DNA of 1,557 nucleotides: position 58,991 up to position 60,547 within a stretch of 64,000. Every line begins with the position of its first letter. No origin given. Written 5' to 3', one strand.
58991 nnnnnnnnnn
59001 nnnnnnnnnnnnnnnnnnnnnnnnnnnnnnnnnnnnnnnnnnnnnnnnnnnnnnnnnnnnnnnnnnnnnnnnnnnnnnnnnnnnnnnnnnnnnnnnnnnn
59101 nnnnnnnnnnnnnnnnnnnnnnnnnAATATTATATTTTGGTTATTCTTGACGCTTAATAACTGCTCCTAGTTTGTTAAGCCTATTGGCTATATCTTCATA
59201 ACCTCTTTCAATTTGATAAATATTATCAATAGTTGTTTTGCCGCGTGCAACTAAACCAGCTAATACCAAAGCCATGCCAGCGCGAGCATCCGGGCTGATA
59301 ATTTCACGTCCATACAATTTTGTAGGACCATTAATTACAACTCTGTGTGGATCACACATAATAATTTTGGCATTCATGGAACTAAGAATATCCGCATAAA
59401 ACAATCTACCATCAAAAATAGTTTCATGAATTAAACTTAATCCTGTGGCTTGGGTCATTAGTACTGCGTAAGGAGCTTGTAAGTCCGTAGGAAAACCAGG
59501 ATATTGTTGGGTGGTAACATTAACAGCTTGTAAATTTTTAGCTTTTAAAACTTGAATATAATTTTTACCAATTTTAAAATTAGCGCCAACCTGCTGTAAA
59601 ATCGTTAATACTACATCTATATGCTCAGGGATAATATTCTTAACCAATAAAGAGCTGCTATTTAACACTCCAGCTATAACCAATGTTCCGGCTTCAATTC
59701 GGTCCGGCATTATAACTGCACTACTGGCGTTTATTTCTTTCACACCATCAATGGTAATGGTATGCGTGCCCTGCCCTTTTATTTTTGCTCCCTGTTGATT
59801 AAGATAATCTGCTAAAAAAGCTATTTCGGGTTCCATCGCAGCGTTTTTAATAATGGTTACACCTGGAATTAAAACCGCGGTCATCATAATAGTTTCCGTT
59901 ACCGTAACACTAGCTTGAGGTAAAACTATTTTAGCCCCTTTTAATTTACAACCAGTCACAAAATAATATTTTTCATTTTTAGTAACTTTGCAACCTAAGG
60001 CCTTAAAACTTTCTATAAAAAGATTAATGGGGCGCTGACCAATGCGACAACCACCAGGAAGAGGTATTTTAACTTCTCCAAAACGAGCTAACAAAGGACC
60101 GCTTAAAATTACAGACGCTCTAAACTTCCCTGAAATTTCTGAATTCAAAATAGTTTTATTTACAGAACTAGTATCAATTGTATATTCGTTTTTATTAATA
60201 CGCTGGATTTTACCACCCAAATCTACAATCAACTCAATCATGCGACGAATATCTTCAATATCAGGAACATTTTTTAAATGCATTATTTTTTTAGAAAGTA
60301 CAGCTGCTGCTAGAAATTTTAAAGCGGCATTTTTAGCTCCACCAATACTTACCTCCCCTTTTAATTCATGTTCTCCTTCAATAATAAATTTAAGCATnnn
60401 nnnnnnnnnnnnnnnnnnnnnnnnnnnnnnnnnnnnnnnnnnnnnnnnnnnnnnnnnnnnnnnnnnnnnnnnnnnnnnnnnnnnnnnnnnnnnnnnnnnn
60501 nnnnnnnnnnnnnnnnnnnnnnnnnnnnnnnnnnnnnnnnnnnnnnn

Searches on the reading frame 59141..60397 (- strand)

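Call 58: search_protein_families(library=pfam, proteins=[window:59141-60397:-], max_evalue=0.00001)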
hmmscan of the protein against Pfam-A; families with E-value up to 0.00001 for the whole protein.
window:59141-60397:- (418 aa): 1 family
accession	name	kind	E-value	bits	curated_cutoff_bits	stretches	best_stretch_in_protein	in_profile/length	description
PF00275.25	EPSP_synthase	-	2e-86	290.8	22.8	1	7-407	2-417/417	EPSP synthase (3-phosphoshikimate 1-carboxyvinyltransferase)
